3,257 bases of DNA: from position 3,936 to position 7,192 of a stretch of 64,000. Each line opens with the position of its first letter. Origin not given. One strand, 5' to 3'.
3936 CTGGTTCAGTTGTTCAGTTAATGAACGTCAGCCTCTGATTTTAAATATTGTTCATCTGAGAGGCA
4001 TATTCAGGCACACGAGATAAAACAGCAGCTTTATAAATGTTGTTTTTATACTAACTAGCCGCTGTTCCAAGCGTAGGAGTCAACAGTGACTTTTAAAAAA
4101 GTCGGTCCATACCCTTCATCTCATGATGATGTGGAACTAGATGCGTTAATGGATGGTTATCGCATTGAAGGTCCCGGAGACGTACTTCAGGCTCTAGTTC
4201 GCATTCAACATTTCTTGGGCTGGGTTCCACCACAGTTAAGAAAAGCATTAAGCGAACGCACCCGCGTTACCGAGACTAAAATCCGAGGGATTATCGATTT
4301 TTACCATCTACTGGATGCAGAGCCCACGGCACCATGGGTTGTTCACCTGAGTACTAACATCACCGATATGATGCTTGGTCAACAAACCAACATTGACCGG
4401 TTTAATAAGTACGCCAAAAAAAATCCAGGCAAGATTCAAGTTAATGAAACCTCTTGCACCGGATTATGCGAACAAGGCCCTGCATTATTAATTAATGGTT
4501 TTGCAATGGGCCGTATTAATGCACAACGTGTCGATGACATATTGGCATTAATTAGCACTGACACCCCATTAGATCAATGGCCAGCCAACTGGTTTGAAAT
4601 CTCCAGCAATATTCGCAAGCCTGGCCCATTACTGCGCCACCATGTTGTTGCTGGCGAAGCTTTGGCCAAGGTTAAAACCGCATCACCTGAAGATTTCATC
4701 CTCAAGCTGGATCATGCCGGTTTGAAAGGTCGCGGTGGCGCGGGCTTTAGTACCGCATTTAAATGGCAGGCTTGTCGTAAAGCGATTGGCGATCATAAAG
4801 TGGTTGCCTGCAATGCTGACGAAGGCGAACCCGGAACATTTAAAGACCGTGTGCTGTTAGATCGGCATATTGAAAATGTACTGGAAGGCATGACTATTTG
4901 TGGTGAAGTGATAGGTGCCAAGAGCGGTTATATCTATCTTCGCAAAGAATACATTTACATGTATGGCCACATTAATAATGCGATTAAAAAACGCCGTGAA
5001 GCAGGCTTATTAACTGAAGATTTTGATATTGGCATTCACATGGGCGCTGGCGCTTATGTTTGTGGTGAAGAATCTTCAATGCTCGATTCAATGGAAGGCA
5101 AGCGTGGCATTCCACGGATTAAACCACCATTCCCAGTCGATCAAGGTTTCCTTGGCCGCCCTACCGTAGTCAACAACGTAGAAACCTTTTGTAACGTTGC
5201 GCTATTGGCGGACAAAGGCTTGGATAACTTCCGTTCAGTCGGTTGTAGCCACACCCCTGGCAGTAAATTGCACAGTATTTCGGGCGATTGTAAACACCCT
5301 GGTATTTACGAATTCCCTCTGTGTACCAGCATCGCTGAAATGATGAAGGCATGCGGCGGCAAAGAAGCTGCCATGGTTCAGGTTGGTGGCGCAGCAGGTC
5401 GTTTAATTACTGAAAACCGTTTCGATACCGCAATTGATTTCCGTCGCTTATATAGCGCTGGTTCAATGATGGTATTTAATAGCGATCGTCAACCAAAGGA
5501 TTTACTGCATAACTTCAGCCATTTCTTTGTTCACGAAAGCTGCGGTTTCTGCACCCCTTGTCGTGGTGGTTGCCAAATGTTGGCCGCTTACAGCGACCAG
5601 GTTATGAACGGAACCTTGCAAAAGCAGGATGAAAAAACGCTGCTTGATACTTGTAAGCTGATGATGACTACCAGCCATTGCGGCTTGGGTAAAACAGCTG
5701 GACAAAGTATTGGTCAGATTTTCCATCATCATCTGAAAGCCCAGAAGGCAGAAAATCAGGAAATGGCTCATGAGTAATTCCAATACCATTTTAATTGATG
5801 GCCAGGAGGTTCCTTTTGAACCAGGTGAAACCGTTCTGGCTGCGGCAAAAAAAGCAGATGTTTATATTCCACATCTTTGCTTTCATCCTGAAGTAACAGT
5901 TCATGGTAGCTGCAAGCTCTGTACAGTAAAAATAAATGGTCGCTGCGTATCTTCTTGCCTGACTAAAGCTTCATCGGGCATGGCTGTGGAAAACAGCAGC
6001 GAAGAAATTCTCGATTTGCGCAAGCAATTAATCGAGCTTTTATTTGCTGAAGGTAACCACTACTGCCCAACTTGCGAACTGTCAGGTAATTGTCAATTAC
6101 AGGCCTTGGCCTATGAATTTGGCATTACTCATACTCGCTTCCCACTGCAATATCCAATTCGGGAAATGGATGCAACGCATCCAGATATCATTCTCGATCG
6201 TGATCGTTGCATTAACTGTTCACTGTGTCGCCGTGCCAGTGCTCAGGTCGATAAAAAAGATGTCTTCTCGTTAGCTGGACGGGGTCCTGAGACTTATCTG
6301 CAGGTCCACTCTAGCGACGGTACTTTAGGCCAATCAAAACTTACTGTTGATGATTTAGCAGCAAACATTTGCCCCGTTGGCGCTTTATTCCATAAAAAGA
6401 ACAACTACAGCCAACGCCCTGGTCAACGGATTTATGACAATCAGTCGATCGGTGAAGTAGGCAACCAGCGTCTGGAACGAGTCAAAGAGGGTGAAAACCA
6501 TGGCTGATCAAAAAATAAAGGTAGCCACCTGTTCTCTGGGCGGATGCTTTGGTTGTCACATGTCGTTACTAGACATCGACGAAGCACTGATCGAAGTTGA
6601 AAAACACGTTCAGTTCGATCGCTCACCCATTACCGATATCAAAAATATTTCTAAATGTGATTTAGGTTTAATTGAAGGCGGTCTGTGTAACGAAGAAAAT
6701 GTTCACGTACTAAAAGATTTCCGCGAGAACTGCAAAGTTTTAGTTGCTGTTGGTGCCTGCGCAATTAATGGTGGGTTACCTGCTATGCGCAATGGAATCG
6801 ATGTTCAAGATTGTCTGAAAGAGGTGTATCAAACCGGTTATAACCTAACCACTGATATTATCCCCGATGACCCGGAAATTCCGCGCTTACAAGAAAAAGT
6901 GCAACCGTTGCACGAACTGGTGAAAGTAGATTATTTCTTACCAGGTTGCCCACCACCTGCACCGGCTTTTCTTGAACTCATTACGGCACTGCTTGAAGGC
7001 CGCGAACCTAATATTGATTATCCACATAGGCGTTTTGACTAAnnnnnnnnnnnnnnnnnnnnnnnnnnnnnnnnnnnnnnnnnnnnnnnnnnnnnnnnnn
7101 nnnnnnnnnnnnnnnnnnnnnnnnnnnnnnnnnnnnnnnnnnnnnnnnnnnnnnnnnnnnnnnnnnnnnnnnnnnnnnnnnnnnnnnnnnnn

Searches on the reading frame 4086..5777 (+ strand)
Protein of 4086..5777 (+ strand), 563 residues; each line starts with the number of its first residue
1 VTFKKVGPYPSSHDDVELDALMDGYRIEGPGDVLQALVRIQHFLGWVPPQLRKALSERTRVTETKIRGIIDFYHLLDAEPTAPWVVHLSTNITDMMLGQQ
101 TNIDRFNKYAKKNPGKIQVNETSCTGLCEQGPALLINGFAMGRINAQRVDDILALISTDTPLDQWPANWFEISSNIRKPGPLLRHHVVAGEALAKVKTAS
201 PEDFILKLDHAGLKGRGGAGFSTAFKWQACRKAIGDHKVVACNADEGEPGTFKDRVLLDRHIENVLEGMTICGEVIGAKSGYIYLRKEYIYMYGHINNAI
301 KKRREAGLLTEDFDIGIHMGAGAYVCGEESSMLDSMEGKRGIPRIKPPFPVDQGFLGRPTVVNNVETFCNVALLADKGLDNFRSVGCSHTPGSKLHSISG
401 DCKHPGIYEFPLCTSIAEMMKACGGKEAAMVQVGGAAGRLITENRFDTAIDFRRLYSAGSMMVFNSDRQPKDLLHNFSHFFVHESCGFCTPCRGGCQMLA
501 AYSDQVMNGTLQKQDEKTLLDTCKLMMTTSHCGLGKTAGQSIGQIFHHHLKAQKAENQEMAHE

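Call 7: search_protein_families(library=ncbifam, proteins=[window:4086-5777:+], max_evalue=0.00001)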
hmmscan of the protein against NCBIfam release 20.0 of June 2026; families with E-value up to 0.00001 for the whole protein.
window:4086-5777:+ (563 aa): 10 families
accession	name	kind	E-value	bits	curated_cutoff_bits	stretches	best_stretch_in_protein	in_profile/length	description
TIGR01959.1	nuoF_fam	equivalog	4.4e-97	325.1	558.65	1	196-549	30-402/410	NADH-quinone oxidoreductase subunit NuoF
NF010120.0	PRK13596.1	equivalog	6e-76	255.7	389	1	199-552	38-412/433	NADH-quinone oxidoreductase subunit NuoF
NF008436.0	PRK11278.1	equivalog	6.5e-76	256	749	1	196-527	43-395/448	NADH-quinone oxidoreductase subunit NuoF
TIGR01958.1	nuoE_fam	subfamily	1.3e-13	51.3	142.4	1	33-154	18-145/148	NADH-quinone oxidoreductase subunit NuoE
NF004638.0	PRK05988.1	equivalog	8.2e-12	45.2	198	1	29-154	24-155/159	formate dehydrogenase subunit gamma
NF005722.0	PRK07539.1-2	equivalog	1.7e-11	44.5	141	1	33-154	27-154/157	NADH-quinone oxidoreductase subunit NuoE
TIGR04481.1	PR_assoc_PrdC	equivalog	1.9e-10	40.1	490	1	203-373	75-224/425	proline reductase-associated electron transfer protein PrdC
TIGR01945.1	rnfC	subfamily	9.8e-10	37.5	245.95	1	192-430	112-321/435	RnfABCDGE type electron transport complex subunit C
NF003454.1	PRK05035.1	equivalog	3.2e-09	35.8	345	1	191-428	113-322/556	electron transport complex subunit RsxC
NF005723.0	PRK07539.1-3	equivalog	4.4e-06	26.6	226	0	33-154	26-154/158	NADH-quinone oxidoreductase subunit NuoE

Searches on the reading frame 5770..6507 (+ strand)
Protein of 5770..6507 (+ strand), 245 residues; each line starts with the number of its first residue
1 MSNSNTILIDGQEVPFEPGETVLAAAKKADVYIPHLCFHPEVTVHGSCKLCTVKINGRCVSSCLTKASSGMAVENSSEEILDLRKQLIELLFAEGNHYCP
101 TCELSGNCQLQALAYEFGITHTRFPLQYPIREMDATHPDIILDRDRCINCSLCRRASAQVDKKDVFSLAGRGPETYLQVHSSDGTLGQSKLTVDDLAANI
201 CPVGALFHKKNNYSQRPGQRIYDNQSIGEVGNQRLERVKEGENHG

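Call 7: search_protein_families(library=ncbifam, proteins=[window:5770-6507:+], max_evalue=0.00001)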
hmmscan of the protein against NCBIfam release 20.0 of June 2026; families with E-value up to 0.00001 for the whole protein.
window:5770-6507:+ (245 aa): 7 families
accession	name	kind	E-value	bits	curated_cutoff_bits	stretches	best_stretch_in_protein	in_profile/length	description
NF005745.0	PRK07569.1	equivalog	5.2e-52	176.6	333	1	5-216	4-217/238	bidirectional hydrogenase complex protein HoxU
NF040763.1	FeFe_hydrog_A6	exception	1.3e-43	149.3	765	1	6-211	2-210/571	NADH-dependent [FeFe] hydrogenase, group A6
TIGR01973.1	NuoG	equivalog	3.6e-42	145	470.05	1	7-217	1-209/606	NADH-quinone oxidoreductase subunit NuoG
NF005895.0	PRK07860.1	equivalog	1e-29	103.2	802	1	5-218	18-232/811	NADH-quinone oxidoreductase subunit G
NF006305.0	PRK08493.1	equivalog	1.8e-28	99.1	591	1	6-154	3-150/819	NADH-quinone oxidoreductase subunit G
NF040762.1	Hydr_FeFe_Clost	exception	9.2e-27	93.9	900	1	6-209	2-207/572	ferredoxin hydrogenase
NF009454.0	PRK12814.1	equivalog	5.5e-25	87.8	916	1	5-105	4-107/657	putative NADPH-dependent glutamate synthase small subunit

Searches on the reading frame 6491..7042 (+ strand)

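Call 7: search_protein_families(library=ncbifam, proteins=[window:6491-7042:+], max_evalue=0.00001)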
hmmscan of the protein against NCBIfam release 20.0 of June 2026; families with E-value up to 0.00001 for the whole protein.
window:6491-7042:+ (183 aa): 6 families
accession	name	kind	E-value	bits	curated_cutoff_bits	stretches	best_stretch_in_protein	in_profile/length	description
NF045875.1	F420_non_VhuG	exception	5.6e-46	157.1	450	1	7-175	3-171/286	F420-non-reducing hydrogenase subunit VhuG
NF040836.1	sulfhyd_HydD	equivalog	5.4e-24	84.8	500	1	4-178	1-165/261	NADPH-dependent hydrogenase/sulfhydrogenase 1 subunit delta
TIGR03294.1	FrhG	equivalog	6.7e-22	78.3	245.5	1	8-111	1-108/228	coenzyme F420 hydrogenase subunit gamma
NF040831.1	sulfhyd_ShyD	equivalog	1e-14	54.8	460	1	10-178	2-159/240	NAD(P)-dependent hydrogenase/sulfhydrogenase 2 subunit delta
NF005012.1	PRK06411.1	subfamily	7e-07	28.9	116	0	137-167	124-154/166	NADH-quinone oxidoreductase subunit NuoB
TIGR01957.1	nuoB_fam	subfamily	4.1e-06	26.8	142.7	0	136-167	107-138/145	NADH-quinone oxidoreductase subunit B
